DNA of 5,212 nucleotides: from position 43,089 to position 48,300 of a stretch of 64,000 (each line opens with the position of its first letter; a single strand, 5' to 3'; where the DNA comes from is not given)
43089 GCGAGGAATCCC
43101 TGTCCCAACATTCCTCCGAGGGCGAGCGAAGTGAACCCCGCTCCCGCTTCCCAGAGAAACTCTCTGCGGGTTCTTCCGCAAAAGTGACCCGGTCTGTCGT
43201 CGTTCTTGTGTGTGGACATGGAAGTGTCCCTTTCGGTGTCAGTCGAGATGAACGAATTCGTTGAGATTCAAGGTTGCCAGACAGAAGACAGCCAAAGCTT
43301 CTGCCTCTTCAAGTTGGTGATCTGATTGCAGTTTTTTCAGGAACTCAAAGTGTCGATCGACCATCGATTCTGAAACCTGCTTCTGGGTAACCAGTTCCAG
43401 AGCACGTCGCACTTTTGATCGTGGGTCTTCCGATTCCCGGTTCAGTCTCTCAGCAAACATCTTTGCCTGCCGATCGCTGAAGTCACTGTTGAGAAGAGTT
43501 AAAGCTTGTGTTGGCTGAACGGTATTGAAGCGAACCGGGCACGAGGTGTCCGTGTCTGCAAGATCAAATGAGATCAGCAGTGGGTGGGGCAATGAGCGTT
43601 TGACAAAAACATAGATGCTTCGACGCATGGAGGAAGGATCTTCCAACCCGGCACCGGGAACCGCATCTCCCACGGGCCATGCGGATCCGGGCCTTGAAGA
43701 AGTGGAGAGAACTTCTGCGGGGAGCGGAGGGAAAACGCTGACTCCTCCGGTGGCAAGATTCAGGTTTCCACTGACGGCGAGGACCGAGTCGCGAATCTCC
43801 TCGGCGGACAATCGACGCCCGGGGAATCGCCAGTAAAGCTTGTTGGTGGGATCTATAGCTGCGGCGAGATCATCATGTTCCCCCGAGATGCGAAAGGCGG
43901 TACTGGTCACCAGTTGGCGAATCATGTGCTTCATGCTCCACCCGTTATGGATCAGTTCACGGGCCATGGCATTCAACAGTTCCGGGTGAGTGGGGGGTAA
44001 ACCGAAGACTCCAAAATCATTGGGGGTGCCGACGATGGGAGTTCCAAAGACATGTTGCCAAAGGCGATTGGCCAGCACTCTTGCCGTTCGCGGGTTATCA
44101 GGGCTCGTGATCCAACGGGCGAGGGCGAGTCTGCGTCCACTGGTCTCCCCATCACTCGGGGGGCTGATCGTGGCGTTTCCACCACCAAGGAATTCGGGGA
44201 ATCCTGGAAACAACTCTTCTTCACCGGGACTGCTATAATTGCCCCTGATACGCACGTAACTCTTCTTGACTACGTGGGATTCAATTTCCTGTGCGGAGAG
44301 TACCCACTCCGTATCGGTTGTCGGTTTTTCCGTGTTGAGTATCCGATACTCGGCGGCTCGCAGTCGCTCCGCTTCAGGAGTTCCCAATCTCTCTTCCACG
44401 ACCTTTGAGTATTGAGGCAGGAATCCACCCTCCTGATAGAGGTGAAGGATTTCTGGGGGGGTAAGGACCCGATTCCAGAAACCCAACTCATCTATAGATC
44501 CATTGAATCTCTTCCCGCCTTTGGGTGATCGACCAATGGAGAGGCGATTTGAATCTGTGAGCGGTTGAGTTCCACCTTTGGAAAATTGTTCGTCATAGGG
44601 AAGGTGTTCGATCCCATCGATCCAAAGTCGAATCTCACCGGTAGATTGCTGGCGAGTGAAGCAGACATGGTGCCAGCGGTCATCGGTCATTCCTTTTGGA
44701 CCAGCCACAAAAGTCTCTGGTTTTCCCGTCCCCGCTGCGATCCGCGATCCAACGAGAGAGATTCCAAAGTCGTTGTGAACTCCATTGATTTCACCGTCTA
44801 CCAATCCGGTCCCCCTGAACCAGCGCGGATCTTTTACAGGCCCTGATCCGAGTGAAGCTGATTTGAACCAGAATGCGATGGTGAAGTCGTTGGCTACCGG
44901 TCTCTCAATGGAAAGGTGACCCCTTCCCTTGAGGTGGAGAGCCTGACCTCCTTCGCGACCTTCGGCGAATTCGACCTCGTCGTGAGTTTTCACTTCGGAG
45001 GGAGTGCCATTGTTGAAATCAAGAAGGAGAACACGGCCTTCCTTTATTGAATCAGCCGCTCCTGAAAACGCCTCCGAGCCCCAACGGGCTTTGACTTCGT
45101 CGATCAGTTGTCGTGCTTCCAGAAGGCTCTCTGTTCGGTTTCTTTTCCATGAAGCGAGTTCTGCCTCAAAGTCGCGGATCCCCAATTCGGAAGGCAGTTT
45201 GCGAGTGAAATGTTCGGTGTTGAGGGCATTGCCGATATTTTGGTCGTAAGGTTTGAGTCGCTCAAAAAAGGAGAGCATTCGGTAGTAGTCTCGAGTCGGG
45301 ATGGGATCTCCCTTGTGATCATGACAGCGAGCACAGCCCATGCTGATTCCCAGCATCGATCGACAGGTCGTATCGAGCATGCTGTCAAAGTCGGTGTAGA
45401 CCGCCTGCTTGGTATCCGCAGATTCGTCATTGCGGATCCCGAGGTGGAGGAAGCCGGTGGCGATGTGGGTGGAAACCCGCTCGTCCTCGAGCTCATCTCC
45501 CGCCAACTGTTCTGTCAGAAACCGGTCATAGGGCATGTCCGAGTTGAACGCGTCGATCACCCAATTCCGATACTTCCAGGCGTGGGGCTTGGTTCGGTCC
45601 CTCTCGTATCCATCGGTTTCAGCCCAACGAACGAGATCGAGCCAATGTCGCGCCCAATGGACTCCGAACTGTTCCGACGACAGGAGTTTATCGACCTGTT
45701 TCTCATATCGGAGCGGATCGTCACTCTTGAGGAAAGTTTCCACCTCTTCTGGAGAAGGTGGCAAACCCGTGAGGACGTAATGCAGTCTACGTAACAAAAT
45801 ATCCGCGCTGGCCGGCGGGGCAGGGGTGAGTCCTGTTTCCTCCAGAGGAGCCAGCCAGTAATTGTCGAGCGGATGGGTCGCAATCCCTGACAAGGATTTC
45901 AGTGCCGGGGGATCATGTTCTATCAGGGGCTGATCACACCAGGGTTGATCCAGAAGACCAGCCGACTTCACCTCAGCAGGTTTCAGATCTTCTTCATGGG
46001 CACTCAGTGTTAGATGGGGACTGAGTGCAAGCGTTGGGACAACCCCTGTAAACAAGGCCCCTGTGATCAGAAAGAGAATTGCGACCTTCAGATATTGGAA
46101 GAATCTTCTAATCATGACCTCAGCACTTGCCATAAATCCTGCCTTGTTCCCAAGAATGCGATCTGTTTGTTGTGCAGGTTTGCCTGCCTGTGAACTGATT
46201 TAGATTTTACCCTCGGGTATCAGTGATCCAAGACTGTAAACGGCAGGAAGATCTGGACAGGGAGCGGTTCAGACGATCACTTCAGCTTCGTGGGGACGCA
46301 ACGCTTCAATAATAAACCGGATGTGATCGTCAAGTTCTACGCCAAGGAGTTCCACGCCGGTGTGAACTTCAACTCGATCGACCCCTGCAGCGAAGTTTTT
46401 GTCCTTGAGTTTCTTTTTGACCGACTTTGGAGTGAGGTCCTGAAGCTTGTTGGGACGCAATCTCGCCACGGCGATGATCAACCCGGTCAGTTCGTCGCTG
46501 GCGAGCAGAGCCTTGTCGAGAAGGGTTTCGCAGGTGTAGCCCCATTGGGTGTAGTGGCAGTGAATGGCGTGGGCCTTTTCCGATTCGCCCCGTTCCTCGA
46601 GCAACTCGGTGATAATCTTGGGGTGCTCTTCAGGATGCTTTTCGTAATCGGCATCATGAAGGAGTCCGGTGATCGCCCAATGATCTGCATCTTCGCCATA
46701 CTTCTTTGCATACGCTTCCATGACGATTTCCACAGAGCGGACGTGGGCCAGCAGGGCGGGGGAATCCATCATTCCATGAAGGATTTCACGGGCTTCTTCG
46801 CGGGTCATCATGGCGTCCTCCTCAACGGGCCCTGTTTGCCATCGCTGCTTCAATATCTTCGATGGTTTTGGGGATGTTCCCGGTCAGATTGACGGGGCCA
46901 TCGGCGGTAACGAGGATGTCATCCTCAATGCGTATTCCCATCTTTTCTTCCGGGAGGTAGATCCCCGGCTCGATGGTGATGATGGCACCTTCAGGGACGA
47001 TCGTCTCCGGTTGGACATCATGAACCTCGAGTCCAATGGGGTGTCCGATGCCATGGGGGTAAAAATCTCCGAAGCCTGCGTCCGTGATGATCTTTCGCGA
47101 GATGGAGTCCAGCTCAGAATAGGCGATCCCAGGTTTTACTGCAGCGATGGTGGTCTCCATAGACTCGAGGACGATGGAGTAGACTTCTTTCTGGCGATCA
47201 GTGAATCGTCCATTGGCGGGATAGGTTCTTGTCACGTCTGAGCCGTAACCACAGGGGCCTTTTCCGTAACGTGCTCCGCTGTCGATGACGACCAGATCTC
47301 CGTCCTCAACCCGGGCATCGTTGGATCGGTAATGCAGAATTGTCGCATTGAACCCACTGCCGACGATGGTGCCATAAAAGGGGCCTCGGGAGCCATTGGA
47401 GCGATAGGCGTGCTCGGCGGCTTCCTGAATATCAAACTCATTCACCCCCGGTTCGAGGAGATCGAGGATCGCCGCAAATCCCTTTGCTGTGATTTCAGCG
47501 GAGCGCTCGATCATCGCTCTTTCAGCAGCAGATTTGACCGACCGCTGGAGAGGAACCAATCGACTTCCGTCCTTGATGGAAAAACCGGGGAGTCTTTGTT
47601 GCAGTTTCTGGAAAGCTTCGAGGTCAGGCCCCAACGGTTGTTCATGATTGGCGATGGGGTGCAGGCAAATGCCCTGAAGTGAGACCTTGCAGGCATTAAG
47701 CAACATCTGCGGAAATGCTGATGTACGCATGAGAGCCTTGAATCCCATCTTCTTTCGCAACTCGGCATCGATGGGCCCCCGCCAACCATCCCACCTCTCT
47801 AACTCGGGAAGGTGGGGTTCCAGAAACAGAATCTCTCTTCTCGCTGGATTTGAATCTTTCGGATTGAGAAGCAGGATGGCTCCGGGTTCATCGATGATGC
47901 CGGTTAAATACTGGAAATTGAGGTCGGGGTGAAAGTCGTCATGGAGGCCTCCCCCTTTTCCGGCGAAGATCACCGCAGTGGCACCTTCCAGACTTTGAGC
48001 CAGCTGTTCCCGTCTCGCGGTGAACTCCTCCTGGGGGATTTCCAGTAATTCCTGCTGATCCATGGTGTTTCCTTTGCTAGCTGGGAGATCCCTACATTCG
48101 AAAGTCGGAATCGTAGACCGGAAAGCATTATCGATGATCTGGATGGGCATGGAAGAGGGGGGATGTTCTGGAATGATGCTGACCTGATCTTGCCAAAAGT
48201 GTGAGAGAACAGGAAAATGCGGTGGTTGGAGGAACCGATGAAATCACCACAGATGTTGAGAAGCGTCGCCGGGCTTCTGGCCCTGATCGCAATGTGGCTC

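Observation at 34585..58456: Split cluster of six secreted modular proteins sharing a dockerin-like C-terminus, four also carrying cohesin-like modules: candidate non-cellulosomal cohesin-dockerin assembly around an M4 protease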

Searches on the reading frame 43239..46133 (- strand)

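Call 18: search_protein_families(library=pfam, proteins=[window:43239-46133:-], max_evalue=0.001)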
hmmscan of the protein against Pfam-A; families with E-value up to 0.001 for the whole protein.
window:43239-46133:- (964 aa): 4 families
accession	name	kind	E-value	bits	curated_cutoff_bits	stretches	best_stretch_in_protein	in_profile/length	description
PF07587.16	PSD1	-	3.6e-81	272.6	28.5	1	667-927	1-239/244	Protein of unknown function (DUF1553)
PF07583.16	PSCyt2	-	4e-75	252.8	29.8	1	88-293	1-207/209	Protein of unknown function (DUF1549)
PF13385.13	Laminin_G_3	-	1.1e-19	71.6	27.6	1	414-562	16-150/151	Concanavalin A-like lectin/glucanases superfamily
PF00354.24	Pentaxin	-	1.4e-06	28.6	25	1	485-571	83-172/194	Pentaxin family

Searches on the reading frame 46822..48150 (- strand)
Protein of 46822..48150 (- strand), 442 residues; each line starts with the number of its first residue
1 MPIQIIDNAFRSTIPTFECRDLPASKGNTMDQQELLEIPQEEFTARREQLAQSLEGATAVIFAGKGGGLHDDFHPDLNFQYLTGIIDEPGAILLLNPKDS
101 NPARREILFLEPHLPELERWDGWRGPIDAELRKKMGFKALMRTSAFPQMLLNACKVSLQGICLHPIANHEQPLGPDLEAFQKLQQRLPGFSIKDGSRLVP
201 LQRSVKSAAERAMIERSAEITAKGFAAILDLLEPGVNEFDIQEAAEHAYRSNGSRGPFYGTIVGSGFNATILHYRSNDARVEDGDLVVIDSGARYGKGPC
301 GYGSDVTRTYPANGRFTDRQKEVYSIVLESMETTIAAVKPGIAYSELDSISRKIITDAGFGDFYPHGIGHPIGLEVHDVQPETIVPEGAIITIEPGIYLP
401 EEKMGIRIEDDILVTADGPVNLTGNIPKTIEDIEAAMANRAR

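Call 18: search_protein_families(library=pfam, proteins=[window:46822-48150:-], max_evalue=0.001)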
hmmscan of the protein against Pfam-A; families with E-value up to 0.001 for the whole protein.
window:46822-48150:- (442 aa): 2 families
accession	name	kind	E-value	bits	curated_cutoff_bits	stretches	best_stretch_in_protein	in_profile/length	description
PF00557.29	Peptidase_M24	-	9.9e-61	205.6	23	1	213-416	2-208/208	Metallopeptidase family M24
PF05195.22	AMP_N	-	1.4e-13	51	24.6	1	43-154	1-114/121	Aminopeptidase P, N-terminal domain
